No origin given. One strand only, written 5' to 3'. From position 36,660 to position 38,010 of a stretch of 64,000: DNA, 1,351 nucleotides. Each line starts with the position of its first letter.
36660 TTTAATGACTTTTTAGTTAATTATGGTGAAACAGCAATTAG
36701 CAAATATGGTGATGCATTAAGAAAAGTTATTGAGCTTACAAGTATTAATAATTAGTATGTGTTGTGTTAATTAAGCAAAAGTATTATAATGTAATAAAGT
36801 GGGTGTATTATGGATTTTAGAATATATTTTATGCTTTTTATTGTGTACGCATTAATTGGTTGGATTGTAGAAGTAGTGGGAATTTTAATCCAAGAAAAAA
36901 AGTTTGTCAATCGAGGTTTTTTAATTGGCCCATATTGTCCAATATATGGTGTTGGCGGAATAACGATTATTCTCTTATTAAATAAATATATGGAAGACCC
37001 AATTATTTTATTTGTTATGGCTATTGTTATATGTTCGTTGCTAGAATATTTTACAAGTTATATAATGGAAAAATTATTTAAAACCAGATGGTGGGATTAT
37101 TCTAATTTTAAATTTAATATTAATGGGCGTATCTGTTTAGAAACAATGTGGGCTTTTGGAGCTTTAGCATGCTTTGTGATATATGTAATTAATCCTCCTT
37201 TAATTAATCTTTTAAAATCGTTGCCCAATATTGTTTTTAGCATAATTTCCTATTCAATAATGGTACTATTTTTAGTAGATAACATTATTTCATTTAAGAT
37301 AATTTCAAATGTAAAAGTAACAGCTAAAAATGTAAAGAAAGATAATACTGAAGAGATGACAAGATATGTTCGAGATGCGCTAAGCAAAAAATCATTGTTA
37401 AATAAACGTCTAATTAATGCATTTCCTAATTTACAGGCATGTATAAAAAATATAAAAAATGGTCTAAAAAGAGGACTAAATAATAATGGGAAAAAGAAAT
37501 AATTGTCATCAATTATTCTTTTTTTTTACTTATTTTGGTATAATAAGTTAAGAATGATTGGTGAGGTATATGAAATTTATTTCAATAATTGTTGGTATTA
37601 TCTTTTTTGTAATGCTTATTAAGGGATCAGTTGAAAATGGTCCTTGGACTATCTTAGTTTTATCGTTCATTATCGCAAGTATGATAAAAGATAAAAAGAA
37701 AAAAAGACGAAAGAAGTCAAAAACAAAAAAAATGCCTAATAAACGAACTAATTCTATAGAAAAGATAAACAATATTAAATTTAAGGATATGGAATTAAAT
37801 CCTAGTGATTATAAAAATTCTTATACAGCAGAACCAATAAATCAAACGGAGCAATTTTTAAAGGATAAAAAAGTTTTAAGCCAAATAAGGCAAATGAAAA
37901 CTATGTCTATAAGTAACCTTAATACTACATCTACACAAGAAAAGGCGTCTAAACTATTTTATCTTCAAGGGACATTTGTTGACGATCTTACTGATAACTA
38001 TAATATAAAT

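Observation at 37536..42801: Three-gene TerB_N/TerB_C - DUF2791 ATPase - Lhr-like helicase operon (Shango-type anti-phage system), membrane-anchored variant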

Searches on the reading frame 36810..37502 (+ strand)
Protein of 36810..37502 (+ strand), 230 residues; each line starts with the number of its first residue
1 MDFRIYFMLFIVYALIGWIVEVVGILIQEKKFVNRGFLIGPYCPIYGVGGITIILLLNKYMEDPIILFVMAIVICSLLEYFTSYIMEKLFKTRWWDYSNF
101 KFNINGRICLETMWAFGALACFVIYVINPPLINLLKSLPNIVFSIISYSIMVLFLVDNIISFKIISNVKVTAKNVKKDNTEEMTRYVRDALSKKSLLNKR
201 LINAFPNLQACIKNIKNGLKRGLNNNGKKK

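Call 21: search_protein_families(library=pfam, proteins=[window:36810-37502:+], max_evalue=0.001)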
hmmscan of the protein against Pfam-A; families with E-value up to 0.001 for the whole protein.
window:36810-37502:+ (230 aa): 1 family
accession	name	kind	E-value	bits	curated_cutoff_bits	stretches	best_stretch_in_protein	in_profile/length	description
PF06541.16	ABC_trans_CmpB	-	7e-51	172.8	25.9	1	8-161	1-150/151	Putative ABC-transporter type IV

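Call 64: find_homologous_proteins(query=window:36810-37502:+, max_evalue=1e-10)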
Query window:36810-37502:+ (230 aa): 7838 proteins with E <= 1e-10 among 8000 candidates; the best 120 are listed.
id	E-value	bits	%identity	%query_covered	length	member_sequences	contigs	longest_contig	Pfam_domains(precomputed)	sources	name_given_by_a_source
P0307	2.8e-145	500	100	100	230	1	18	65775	PF06541.17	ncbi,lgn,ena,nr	ncbi:MAG: putative ABC transporter permease [Bacilli bacterium]|nr:putative ABC transporter permease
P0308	9.4e-145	498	100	100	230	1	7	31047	PF06541.17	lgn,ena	-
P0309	1.2e-143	494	99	100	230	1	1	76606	PF06541.17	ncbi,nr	ncbi:MAG: putative ABC transporter permease [Bacilli bacterium]|nr:putative ABC transporter permease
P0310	1.2e-140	485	99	98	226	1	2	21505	PF06541.17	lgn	-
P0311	9.4e-140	482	98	98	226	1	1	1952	PF06541.17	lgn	-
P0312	2.1e-138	477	93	100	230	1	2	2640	PF06541.17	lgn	-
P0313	4.5e-134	463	90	100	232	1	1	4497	PF06541.17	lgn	-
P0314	1.8e-133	461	90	100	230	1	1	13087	PF06541.17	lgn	-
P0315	1.9e-133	461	90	100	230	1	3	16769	PF06541.17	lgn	-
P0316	3.2e-133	460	89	100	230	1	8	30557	PF06541.17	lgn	-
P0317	6.7e-133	459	89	100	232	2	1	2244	PF06541.17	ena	-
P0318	4.7e-132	457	89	100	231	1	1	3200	PF06541.17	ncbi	-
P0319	1.3e-130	452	87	100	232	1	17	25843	PF06541.17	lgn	-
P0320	9.2e-129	446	89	96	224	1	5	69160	PF06541.17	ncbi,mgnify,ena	mgnify:CR=1 FL=1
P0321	1.4e-127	442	87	100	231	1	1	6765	PF06541.17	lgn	-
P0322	1.5e-127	442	93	94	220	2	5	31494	PF06541.17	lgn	-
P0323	4.1e-127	440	86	100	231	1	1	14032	PF06541.17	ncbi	-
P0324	7.1e-127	440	85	100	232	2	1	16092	PF06541.17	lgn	-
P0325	3.7e-126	437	85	100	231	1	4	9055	PF06541.17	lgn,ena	-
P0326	4.4e-125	434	85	98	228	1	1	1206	PF06541.17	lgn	-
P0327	2.7e-121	421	81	100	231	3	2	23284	PF06541.17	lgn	-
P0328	3.1e-119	415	88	90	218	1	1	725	PF06541.17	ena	-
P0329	2.4e-118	412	77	100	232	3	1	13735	PF06541.17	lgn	-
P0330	1.3e-115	403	77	100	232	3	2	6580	PF06541.17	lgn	-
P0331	1.2e-108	380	71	100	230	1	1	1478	PF06541.17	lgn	-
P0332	1.5e-107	376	70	100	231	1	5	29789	PF06541.17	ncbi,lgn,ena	-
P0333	5.8e-107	374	70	100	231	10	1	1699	PF06541.17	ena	-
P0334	3.2e-106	372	71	98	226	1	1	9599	PF06541.17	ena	-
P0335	9.2e-106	371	70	100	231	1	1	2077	PF06541.17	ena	-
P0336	2.1e-105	369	70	100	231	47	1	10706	PF06541.17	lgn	-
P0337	8.6e-105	367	70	100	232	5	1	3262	PF06541.17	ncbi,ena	-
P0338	1.2e-103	364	70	100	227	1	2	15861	PF06541.17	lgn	-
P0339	2.3e-103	363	69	100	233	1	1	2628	PF06541.17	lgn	-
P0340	9.0e-99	348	66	100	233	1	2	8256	PF06541.17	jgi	-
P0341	1.5e-93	331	64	98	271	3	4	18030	PF06541.17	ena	-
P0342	1.9e-82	294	58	96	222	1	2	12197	PF06541.17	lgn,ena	-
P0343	4.1e-82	293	58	96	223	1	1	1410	PF06541.17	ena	-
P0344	5.8e-82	293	57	97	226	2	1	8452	PF06541.17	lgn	-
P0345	1.5e-81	291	62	96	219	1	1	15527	PF06541.17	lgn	-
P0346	5.9e-81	289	59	94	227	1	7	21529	PF06541.17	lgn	-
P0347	2.7e-80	287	58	91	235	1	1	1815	PF06541.17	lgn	-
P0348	4.5e-80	287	58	96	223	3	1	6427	PF06541.17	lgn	-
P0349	8.3e-80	286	62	94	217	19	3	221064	PF06541.17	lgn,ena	-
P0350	8.4e-80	286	61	91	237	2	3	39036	PF06541.17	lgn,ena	-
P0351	1.1e-79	285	61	91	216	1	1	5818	PF06541.17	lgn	-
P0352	3.2e-79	284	56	97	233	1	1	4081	PF06541.17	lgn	-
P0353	3.2e-79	284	59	94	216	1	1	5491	PF06541.17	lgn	-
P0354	3.3e-79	284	59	94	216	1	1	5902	PF06541.17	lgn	-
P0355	3.7e-79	284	56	93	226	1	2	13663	PF06541.17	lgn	-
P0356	4.6e-79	283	59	94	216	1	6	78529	PF06541.17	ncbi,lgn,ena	-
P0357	6.6e-79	283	58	90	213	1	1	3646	PF06541.17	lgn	-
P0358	6.7e-79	283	58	93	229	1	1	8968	PF06541.17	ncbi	ncbi:MAG: putative ABC transporter permease [Bacilli bacterium]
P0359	7.8e-79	282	58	94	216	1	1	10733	PF06541.17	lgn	-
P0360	9.4e-79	282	55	95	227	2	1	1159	PF06541.17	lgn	-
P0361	1.1e-78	282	54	98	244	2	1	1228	PF06541.17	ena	-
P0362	1.3e-78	282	55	97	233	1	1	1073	PF06541.17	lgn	-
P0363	1.5e-78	282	57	96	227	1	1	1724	PF06541.17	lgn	-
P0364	1.9e-78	281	55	98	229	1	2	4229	PF06541.17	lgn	-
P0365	2.3e-78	281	55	98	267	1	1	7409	PF06541.17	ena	-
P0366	2.4e-78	281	59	91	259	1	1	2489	PF06541.17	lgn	-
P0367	2.4e-78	281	56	93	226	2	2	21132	PF06541.17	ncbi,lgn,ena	-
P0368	2.5e-78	281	57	93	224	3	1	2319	PF06541.17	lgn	-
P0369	3.4e-78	280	58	90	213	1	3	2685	PF06541.17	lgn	-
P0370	3.9e-78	280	59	94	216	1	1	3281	PF06541.17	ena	-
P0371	4.0e-78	280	60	91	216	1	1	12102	PF06541.17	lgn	-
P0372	4.9e-78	280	56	93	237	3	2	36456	PF06541.17,PF01594.23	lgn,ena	-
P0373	5.4e-78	280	60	90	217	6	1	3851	PF06541.17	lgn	-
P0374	6.5e-78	279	59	95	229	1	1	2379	PF06541.17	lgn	-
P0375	6.7e-78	279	59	92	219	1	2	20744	PF06541.17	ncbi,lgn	ncbi:MAG: putative ABC transporter permease [Bacilli bacterium]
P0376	7.6e-78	279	59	93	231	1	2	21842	PF06541.17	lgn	-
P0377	8.8e-78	279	55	95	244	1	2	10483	PF06541.17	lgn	-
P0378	1.0e-77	279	57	96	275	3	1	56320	PF06541.17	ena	-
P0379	1.1e-77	279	58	96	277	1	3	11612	PF06541.17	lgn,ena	-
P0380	1.5e-77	278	56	96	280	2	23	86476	PF06541.17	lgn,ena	-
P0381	1.5e-77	278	60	90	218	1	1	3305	PF06541.17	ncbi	-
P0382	1.5e-77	278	56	93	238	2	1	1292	PF06541.17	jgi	jgi:uncharacterized membrane protein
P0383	1.5e-77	278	57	93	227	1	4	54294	PF06541.17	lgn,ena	-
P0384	1.6e-77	278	61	91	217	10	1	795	PF06541.17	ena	-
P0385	1.8e-77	278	55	98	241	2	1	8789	PF06541.17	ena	-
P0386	1.8e-77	278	56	96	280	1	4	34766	PF06541.17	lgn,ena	-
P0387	2.0e-77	278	53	98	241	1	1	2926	PF06541.17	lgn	-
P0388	2.1e-77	278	53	98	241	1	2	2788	PF06541.17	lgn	-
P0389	2.3e-77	278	60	94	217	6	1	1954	PF06541.17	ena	-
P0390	2.9e-77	277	58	91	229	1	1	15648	PF06541.17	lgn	-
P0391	3.0e-77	277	53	98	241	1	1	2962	PF06541.17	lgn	-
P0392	3.7e-77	277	58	97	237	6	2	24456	PF06541.17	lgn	-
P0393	3.9e-77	277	56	98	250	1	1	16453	PF06541.17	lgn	-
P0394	4.0e-77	277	55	97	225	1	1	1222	PF06541.17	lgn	-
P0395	4.0e-77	277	56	98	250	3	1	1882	PF06541.17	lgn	-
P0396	4.7e-77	277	57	94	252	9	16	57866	PF06541.17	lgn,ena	-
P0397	4.8e-77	277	60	92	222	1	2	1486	PF06541.17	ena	-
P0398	5.0e-77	277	56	91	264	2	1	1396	PF06541.17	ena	-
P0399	5.1e-77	277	56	96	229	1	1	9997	PF06541.17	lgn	-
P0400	5.1e-77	277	58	91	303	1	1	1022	PF06541.17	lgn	-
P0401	5.3e-77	276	60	89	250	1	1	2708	PF06541.17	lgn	-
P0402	5.4e-77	276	58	93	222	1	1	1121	PF06541.17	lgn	-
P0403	5.9e-77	276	54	95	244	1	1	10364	PF06541.17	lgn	-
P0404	6.0e-77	276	54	95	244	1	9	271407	PF06541.17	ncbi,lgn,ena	-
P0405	6.5e-77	276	55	96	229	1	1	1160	PF06541.17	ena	-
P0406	6.9e-77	276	58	97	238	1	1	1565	PF06541.17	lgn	-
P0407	7.9e-77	276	58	90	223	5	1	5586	PF06541.17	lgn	-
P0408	8.2e-77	276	56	93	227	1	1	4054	PF06541.17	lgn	-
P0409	8.3e-77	276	56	93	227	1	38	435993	PF06541.17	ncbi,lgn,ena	ncbi:MAG: putative ABC transporter permease [Clostridia bacterium]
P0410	8.6e-77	276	60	89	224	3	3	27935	PF06541.17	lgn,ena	-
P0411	9.1e-77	276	57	95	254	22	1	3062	PF06541.17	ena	-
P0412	9.2e-77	276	54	98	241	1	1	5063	PF06541.17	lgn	-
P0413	1.0e-76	276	56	88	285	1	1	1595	PF06541.17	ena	-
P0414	1.0e-76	276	55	96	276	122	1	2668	PF06541.17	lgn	-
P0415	1.0e-76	276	54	100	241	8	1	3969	PF06541.17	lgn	-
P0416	1.1e-76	275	58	95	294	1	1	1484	PF06541.17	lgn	-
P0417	1.2e-76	275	55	92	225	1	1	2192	PF06541.17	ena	-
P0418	1.2e-76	275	56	98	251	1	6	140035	PF06541.17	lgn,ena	-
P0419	1.2e-76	275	60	91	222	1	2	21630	PF06541.17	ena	-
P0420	1.3e-76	275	56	98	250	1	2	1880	PF06541.17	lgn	-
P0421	1.4e-76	275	56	93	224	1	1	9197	PF06541.17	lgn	-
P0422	1.4e-76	275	54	98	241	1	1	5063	PF06541.17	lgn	-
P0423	1.5e-76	275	54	98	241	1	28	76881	PF06541.17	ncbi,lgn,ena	-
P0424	1.6e-76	275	60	91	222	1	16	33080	PF06541.17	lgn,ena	-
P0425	1.9e-76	275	57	86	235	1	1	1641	PF06541.17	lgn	-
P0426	2.0e-76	275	57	96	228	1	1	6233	PF06541.17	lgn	-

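Call 65: find_encoding_contigs(protein=P0319, flank=8000, max_places=3)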
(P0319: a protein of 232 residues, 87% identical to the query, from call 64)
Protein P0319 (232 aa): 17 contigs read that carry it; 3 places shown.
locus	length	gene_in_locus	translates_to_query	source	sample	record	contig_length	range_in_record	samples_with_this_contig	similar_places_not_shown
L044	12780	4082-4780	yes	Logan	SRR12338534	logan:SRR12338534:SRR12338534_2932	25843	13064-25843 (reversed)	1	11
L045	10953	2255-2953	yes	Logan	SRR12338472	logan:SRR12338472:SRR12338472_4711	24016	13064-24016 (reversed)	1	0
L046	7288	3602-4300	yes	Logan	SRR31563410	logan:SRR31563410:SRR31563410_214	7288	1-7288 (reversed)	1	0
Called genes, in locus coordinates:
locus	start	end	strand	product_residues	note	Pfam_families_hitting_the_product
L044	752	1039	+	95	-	-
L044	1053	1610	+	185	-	PF00293:NUDIX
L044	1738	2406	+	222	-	-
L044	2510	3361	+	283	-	-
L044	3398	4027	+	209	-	PF00293:NUDIX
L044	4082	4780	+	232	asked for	PF06541:ABC_trans_CmpB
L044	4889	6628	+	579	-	PF13208:TerB_N, PF15615:TerB_C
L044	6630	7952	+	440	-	PF10923:BrxC_BrxD, PF13191:AAA_16 (weak)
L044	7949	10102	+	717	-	PF04851:ResIII, PF00270:DEAD, PF00271:Helicase_C, PF19306:WHD_Lhr (faint)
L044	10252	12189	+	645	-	PF02401:LYTB, PF00348:polyprenyl_synt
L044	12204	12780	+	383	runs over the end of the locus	PF17182:OSK, PF13472:Lipase_GDSL_2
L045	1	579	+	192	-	?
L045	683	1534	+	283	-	-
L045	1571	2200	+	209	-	PF00293:NUDIX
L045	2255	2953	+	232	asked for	PF06541:ABC_trans_CmpB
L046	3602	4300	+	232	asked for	PF06541:ABC_trans_CmpB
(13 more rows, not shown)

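Call 66: find_encoding_contigs(protein=P0327, flank=8000, max_places=2)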
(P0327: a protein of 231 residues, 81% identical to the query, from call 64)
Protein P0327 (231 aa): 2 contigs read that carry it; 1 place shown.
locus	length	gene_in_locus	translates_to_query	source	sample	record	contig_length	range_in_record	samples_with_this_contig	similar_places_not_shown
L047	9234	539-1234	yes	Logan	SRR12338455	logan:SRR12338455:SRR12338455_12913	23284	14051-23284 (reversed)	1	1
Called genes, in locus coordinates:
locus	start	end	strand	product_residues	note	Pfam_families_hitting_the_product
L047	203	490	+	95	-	-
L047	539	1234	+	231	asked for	PF06541:ABC_trans_CmpB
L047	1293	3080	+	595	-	PF13208:TerB_N, PF15615:TerB_C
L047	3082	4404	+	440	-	PF10923:BrxC_BrxD, PF13191:AAA_16 (faint)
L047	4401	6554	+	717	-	PF04851:ResIII, PF00270:DEAD, PF00271:Helicase_C, PF19306:WHD_Lhr (faint)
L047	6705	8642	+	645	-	PF02401:LYTB, PF00348:polyprenyl_synt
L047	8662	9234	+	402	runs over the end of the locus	PF00657:Lipase_GDSL, PF13472:Lipase_GDSL_2, PF17182:OSK (weak)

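Call 67: find_encoding_contigs(protein=P0341, flank=8000, max_places=2)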
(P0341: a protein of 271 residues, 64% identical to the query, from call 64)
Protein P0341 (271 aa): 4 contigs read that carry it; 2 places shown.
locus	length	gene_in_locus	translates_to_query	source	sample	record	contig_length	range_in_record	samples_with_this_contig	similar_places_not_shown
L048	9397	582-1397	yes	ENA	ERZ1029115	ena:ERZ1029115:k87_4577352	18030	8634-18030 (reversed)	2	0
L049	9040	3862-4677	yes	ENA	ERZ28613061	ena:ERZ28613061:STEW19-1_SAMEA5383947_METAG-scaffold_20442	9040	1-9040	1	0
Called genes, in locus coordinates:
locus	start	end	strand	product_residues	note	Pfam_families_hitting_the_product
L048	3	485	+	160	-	?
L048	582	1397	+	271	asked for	PF06541:ABC_trans_CmpB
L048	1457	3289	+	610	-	PF13208:TerB_N, PF15615:TerB_C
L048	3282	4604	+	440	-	PF10923:BrxC_BrxD, PF13191:AAA_16 (weak)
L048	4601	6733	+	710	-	PF04851:ResIII, PF00270:DEAD, PF00271:Helicase_C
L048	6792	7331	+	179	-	-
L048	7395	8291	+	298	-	PF11899:DUF3419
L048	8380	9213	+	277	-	PF08291:Peptidase_M15_3 (weak)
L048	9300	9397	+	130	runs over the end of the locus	PF01243:PNPOx_N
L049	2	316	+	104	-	?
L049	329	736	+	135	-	-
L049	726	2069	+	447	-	PF01471:PG_binding_1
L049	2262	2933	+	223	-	PF01381:HTH_3, PF12844:HTH_19, PF13443:HTH_26 (weak), PF13560:HTH_31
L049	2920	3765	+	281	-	PF13349:DUF4097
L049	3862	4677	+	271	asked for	PF06541:ABC_trans_CmpB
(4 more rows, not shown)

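Call 68: find_encoding_contigs(protein=P0349, flank=6000, max_places=2)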
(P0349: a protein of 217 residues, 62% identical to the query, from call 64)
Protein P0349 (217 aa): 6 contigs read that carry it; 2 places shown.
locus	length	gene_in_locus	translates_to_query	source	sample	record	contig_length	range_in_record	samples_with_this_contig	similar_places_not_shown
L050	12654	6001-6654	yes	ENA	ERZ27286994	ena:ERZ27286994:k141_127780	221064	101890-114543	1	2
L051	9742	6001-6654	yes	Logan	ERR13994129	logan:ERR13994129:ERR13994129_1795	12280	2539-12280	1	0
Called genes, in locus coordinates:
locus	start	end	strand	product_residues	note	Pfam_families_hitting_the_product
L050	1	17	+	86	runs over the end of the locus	-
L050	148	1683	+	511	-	PF00580:UvrD-helicase, PF13245:AAA_19, PF01443:Viral_helicase1 (faint), PF13361:UvrD_C, PF13538:UvrD_C_2 (faint)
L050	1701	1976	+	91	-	-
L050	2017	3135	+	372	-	-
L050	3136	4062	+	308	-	PF10340:Say1_Mug180, PF00135:COesterase (faint), PF20434:BD-FAE, PF07859:Abhydrolase_3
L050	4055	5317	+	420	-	-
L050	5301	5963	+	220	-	PF19845:DUF6320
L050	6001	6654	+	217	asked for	PF06541:ABC_trans_CmpB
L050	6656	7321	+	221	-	PF00849:PseudoU_synth_2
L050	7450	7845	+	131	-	PF27746:Small_heat_shock_put (weak), PF00011:HSP20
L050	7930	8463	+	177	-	PF00300:His_Phos_1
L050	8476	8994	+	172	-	PF06210:DUF1003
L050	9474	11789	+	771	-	PF03477:ATP-cone, PF13597:NRDD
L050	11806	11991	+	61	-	PF13597:NRDD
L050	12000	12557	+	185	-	PF13353:Fer4_12, PF04055:Radical_SAM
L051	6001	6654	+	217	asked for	PF06541:ABC_trans_CmpB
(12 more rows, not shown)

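Call 69: find_encoding_contigs(protein=P0356, flank=6000, max_places=2)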
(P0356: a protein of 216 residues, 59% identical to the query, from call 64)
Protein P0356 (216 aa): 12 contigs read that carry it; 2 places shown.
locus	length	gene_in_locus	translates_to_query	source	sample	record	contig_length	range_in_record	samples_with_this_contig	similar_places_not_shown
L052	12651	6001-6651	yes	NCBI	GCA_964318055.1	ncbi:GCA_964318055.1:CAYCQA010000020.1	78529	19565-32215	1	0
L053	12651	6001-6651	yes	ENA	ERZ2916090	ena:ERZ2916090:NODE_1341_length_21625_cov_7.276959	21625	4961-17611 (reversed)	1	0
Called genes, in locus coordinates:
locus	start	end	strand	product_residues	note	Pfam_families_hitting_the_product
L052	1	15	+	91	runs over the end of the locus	-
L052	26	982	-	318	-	PF00962:A_deaminase, PF01979:Amidohydro_1 (weak)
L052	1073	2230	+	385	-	-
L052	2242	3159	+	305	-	PF10340:Say1_Mug180, PF00135:COesterase (weak), PF20434:BD-FAE, PF07859:Abhydrolase_3, PF00326:Peptidase_S9 (faint)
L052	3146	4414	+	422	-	-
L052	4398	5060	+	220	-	PF19845:DUF6320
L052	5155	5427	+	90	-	PF14018:DUF4234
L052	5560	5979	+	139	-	PF10825:DUF2752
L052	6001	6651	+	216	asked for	PF06541:ABC_trans_CmpB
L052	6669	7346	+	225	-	PF00849:PseudoU_synth_2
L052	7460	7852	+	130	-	PF27746:Small_heat_shock_put (weak), PF00011:HSP20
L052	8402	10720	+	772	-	PF03477:ATP-cone, PF13597:NRDD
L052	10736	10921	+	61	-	PF13597:NRDD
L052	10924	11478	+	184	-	PF13353:Fer4_12, PF04055:Radical_SAM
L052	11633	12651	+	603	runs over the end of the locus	-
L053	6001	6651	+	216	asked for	PF06541:ABC_trans_CmpB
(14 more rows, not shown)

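Call 84: search_protein_families(library=padloc, proteins=[window:36810-37502:+], max_evalue=0.001)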
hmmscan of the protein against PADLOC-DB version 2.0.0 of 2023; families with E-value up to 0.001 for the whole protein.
window:36810-37502:+ (230 aa): 0 families

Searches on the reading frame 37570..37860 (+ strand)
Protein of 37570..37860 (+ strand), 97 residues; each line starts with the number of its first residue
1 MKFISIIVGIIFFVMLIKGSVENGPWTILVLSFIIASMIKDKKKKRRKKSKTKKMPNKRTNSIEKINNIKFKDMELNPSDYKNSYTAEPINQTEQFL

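Call 24: search_protein_families(library=pfam, proteins=[window:37570-37860:+], max_evalue=10)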
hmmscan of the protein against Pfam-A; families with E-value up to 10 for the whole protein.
window:37570-37860:+ (97 aa): 5 families
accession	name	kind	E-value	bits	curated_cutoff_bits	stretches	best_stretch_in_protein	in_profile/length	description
PF18214.6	STATa_Ig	-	0.037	14.5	26.6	1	28-84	37-92/122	STATa Immunoglobulin-like domain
PF12534.13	Pannexin_like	-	0.04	13.4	25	1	10-73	155-219/346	Pannexin-like TM region of LRRC8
PF12669.12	FeoB_associated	-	2.7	8.8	27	1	29-45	11-27/44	FeoB-associated Cys-rich membrane protein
PF14575.11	EphA2_TM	-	4.1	8.6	28.9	0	28-62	9-42/74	Ephrin type-A receptor 2 transmembrane domain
PF16118.10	DUF4834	-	7.8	7.9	27.8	0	2-67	2-58/99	Domain of unknown function (DUF4834)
